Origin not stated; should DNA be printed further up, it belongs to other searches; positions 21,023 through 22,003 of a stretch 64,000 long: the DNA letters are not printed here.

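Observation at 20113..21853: Uncharacterised three-gene cassette (Cys-motif protein plus two DUF488 paralogues) splitting leuA from leuB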

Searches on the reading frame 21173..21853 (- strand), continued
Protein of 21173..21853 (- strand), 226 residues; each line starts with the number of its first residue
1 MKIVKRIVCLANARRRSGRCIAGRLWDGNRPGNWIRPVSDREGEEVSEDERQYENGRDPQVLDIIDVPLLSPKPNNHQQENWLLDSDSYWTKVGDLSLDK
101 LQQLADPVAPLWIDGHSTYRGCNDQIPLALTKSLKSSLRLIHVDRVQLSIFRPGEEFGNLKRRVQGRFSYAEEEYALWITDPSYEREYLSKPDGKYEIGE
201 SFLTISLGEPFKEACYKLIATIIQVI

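Call 83: search_protein_families(library=pfam, proteins=[L082:11363-12316:+, L052:11366-13498:+, L039:11439-13082:+, L026:11550-14852:+, L012:11059-11694:+, L046:10865-11371:+, L056:10695-11669:+, L062:6316-7182:-, L074:10746-11594:-, L047:11402-12373:-], max_evalue=0.001)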
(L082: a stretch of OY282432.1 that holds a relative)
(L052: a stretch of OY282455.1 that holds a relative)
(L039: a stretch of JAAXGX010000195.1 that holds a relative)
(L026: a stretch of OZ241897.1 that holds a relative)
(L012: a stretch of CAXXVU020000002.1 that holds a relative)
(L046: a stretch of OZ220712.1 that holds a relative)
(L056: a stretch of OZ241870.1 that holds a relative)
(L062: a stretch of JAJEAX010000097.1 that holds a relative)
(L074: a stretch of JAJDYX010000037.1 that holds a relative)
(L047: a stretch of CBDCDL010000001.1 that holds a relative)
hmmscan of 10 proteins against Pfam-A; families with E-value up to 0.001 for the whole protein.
L082:11363-12316:+ (318 aa): 1 family
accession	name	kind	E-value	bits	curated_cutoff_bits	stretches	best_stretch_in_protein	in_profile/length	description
PF04069.17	OpuAC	-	1e-52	179.7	21.2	1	26-308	2-257/257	Substrate binding domain of ABC-type glycine betaine transport system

L052:11366-13498:+ (711 aa): 1 family
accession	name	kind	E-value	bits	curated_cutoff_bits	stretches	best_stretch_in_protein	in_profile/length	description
PF02775.26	TPP_enzyme_C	-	1.6e-17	64.2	21.9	1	435-578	1-150/151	Thiamine pyrophosphate enzyme, C-terminal TPP binding domain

L039:11439-13082:+ (548 aa): 0 families

L026:11550-14852:+ (1101 aa): 6 families
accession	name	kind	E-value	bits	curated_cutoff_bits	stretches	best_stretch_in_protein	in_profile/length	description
PF07631.16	PSD4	-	4.1e-43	147.4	23.3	1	749-875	2-128/128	Protein of unknown function (DUF1592)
PF07627.16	PSCyt3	-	1.6e-31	108.9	27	1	894-992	1-97/98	Protein of unknown function (DUF1588)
PF07626.16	PSD3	-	2.7e-23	82.7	23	1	135-199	1-64/65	Protein of unknown function (DUF1587)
PF07624.16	PSD2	-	4.8e-16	58.7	25.8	1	1007-1081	1-74/74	Protein of unknown function (DUF1585)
PF07637.16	PSD5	-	9.5e-13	48.7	34.2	1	681-738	5-62/62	Protein of unknown function (DUF1595)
PF07635.16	PSCyt1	-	0.00017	22.6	22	1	51-96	1-57/59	Planctomycete cytochrome C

L012:11059-11694:+ (212 aa): 1 family
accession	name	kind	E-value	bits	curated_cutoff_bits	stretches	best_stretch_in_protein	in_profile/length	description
PF05685.18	Uma2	-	8.1e-33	113.8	27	1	39-205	2-172/172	Putative restriction endonuclease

L046:10865-11371:+ (169 aa): 0 families

L056:10695-11669:+ (325 aa): 1 family
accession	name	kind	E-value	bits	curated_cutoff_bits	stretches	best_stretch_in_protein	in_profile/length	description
PF04343.18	DUF488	-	6.9e-07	30.4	22.2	1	15-65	1-49/121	Domain of unknown function DUF488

L062:6316-7182:- (289 aa): 1 family
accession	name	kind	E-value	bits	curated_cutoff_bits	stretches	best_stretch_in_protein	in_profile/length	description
PF05721.19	PhyH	-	4.3e-17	63.5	22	1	24-220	1-212/213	Phytanoyl-CoA dioxygenase (PhyH)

L074:10746-11594:- (283 aa): 1 family
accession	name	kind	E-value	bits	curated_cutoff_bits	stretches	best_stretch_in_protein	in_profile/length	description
PF05721.19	PhyH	-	1.6e-17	64.9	22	1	18-214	1-212/213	Phytanoyl-CoA dioxygenase (PhyH)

L047:11402-12373:- (324 aa): 0 families

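Call 84: search_dna_similar(query=window:21173-21853:-, collection=plasmids, mode=protein, max_rows=25)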
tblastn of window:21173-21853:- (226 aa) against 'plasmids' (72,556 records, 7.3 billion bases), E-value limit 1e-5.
Records with a match: 23; places in all: 23; records where one place covers at least 80% of the query: 19.
Best place of each record, by identity: <60% 23.
By first word of the organism name: Citrobacter 6; Acinetobacter 4; Klebsiella 3; Salmonella 3; Moraxella 2; Agrobacterium 1; Rhodovastum 1; Allochromatium 1; Leclercia 1; Aeromonas 1.
By predicted mobility (MOB-suite, as given by PLSDB): non-mobilizable 15; mobilizable 7; conjugative 1.
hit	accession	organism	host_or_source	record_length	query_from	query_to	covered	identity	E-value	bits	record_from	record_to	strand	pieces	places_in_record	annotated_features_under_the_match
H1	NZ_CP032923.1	Agrobacterium tumefaciens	Euonymus sp.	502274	4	222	97%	39.3%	2e-47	174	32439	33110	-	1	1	hypothetical protein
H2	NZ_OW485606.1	Rhodovastum atsumiense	-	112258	5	223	97%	35.3%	3e-36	141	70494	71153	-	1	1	hypothetical protein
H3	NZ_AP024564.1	Allochromatium tepidum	-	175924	4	224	98%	34.7%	1e-34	137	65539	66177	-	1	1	hypothetical protein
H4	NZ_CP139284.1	Acinetobacter pittii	Homo sapiens,Catheter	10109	3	223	98%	32.2%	4e-20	95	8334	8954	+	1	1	hypothetical protein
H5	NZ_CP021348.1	Acinetobacter baumannii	Homo sapiens,blood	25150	3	223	98%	32.2%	4e-20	95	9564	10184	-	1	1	hypothetical protein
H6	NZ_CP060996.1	Acinetobacter baumannii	Homo sapiens,Faecal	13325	3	223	98%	31.7%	3e-18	90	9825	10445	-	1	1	hypothetical protein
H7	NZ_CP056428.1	Klebsiella pneumoniae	culture,Wastewater influent sample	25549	1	223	99%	30.9%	5e-23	103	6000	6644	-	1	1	hypothetical protein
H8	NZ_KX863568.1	Citrobacter freundii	environmental; wetland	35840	7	223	96%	31.7%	3e-16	84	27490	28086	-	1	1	hypothetical protein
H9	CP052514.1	Klebsiella pneumoniae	Homo sapiens,blood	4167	7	223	96%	30.8%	1e-15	82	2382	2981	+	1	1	record has no annotation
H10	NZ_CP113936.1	Acinetobacter sp. ESL0695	Melipona lateralis,Rain forest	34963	3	223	98%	30.0%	4e-16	84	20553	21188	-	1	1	hypothetical protein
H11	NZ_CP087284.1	Leclercia adecarboxylata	pig feed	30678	1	223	99%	29.7%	2e-20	96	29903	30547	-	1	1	hypothetical protein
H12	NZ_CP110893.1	Citrobacter freundii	Homo sapiens,urine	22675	1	223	99%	29.3%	2e-19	94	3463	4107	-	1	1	hypothetical protein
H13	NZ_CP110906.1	Citrobacter freundii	Homo sapiens,urine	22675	1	223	99%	29.3%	2e-19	94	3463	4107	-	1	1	hypothetical protein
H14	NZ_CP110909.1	Citrobacter freundii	Homo sapiens,blood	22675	1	223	99%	29.3%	2e-19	94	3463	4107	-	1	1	hypothetical protein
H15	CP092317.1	Salmonella enterica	-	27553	1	223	99%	29.3%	2e-19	94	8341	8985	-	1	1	record has no annotation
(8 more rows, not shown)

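Call 85: search_dna_similar(query=window:21173-21853:-, collection=phages, mode=protein, max_rows=15)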
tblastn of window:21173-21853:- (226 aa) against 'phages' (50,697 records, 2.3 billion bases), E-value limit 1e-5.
No match.

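Call 86: find_related_loci(query=A1, collection=viral_contigs, flank=6000)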
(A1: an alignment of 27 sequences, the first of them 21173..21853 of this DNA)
Query A1 (226 aa) in viral_contigs; peptide patterns used: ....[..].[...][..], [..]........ (x = any residue, [..] = any of these).
47 stretches matched a pattern; 2 encode a relative of the query (tblastn E <= 1e-3); 2 distinct loci.
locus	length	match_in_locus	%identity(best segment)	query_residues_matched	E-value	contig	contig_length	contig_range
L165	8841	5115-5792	51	5-224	2e-76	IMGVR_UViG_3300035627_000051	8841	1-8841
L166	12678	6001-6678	51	5-224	2e-76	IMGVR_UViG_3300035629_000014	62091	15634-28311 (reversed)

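Call 87: get_annotated_region(hit=H1, flank=5000)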
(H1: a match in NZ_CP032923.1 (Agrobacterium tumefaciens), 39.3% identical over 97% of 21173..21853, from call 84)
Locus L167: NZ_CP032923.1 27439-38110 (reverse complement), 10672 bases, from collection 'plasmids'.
description: Agrobacterium tumefaciens strain 1D1108 plasmid pAt1D1108a, complete sequence
organism: Agrobacterium tumefaciens (NCBI taxid 358)
taxonomy: Bacteria; Pseudomonadota; Alphaproteobacteria; Hyphomicrobiales; Rhizobiaceae; Agrobacterium; Agrobacterium tumefaciens
host: -; source: Euonymus sp.; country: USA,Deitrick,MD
typing (MOB-suite, as given by PLSDB): conjugative; relaxase MOBQ; mating-pair formation MPF_T
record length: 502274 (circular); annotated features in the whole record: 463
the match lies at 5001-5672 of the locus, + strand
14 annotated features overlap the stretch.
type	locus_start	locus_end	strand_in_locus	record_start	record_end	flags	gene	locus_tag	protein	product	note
CDS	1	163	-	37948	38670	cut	-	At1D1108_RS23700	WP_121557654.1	DUF6602 domain-containing protein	-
CDS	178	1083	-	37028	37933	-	-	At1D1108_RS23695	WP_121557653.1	CBASS oligonucleotide cyclase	-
CDS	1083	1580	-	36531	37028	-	-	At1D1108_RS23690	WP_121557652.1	HORMA domain containing protein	-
CDS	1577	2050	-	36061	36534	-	-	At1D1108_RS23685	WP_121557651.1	hypothetical protein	-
CDS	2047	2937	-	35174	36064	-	-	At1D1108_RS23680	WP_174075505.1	AAA family ATPase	-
CDS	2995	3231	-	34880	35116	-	-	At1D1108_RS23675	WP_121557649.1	DUF2188 domain-containing protein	-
CDS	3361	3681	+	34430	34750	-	-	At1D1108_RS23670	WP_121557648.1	helix-turn-helix transcriptional regulator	-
CDS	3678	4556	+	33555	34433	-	-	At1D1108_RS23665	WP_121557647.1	ImmA/IrrE family metallo-endopeptidase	-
CDS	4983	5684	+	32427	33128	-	-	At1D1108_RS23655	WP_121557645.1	hypothetical protein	-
CDS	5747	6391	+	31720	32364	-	-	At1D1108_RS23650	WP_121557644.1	DUF488 domain-containing protein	-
CDS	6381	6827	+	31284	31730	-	-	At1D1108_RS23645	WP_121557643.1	DUF488 domain-containing protein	-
CDS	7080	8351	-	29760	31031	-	-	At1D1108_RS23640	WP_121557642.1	three-Cys-motif partner protein TcmP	-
CDS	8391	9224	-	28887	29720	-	-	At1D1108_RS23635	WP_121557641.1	DUF5131 family protein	-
CDS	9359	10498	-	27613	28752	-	-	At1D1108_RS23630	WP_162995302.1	RHE_PE00001 family protein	-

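Call 88: get_annotated_region(hit=H7, flank=5000)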
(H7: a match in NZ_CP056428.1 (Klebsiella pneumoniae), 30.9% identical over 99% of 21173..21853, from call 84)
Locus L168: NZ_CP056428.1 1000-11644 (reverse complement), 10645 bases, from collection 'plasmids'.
description: Klebsiella pneumoniae strain RHBSTW-00515 plasmid pRHBSTW-00515_4, complete sequence
organism: Klebsiella pneumoniae (NCBI taxid 573)
taxonomy: Bacteria; Pseudomonadota; Gammaproteobacteria; Enterobacterales; Enterobacteriaceae; Klebsiella; Klebsiella pneumoniae
host: -; source: culture,Wastewater influent sample; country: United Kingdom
typing (MOB-suite, as given by PLSDB): non-mobilizable; replicon IncFII; mating-pair formation MPF_T
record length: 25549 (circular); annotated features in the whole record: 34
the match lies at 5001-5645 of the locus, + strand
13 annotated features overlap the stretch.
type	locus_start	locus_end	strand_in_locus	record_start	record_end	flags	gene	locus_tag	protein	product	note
CDS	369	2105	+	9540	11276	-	-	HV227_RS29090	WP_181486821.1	type IV secretion system DNA-binding domain-containing protein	-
CDS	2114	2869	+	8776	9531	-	mobC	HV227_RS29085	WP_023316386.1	MobC family replication-relaxation protein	-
CDS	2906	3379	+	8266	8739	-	-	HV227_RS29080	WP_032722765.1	thermonuclease family protein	-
CDS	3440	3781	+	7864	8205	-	-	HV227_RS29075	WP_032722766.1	hypothetical protein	-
CDS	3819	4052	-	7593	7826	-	-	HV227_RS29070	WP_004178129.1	hypothetical protein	-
CDS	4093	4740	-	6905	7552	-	-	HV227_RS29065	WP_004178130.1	ParA family protein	-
CDS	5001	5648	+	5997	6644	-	-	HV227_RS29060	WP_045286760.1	hypothetical protein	-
CDS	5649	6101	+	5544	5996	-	-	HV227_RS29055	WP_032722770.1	DUF488 domain-containing protein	-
CDS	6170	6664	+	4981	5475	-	-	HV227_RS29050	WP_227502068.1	DUF4326 domain-containing protein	-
CDS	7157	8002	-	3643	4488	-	-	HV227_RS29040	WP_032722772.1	NotI family restriction endonuclease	-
CDS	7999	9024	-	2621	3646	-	-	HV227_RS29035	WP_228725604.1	site-specific DNA-methyltransferase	GO:0009307 - DNA restriction-modification system [Evidence IEA]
CDS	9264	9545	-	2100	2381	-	-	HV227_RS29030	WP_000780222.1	helix-turn-helix transcriptional regulator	-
CDS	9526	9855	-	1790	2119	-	-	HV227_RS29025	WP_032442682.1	type II toxin-antitoxin system RelE/ParE family toxin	-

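Call 89: get_annotated_region(hit=H4, flank=5000)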
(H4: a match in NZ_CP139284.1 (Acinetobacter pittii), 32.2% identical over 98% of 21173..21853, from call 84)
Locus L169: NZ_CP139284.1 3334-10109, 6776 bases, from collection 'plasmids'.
description: Acinetobacter pittii strain AE13 plasmid pApiAE13b, complete sequence
organism: Acinetobacter pittii (NCBI taxid 48296)
taxonomy: Bacteria; Pseudomonadota; Gammaproteobacteria; Moraxellales; Moraxellaceae; Acinetobacter; Acinetobacter pittii
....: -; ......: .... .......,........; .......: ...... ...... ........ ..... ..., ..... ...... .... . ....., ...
typing (MOB-suite, as given by PLSDB): non-mobilizable; replicon rep_cluster_1283
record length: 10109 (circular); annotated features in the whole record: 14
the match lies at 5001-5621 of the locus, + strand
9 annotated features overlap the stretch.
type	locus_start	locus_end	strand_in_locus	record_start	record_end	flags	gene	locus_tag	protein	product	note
CDS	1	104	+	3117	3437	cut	-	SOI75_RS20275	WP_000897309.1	type II toxin-antitoxin system RelE/ParE family toxin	-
CDS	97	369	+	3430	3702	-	nadS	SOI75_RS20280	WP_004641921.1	NadS family protein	-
CDS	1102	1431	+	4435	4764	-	-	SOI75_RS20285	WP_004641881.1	four-helix bundle copper-binding protein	-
CDS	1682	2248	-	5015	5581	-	-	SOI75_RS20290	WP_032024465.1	plasmid replication DNA-binding protein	-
CDS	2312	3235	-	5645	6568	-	repM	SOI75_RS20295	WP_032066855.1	replication initiation protein RepM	GO:0006270 - DNA replication initiation [Evidence IEA]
CDS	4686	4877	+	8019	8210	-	-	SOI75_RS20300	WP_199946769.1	hypothetical protein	-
CDS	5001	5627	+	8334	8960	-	-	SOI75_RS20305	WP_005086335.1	hypothetical protein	-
CDS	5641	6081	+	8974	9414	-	-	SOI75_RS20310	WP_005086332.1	DUF488 domain-containing protein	-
CDS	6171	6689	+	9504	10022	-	-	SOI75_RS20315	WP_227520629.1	DUF4326 domain-containing protein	-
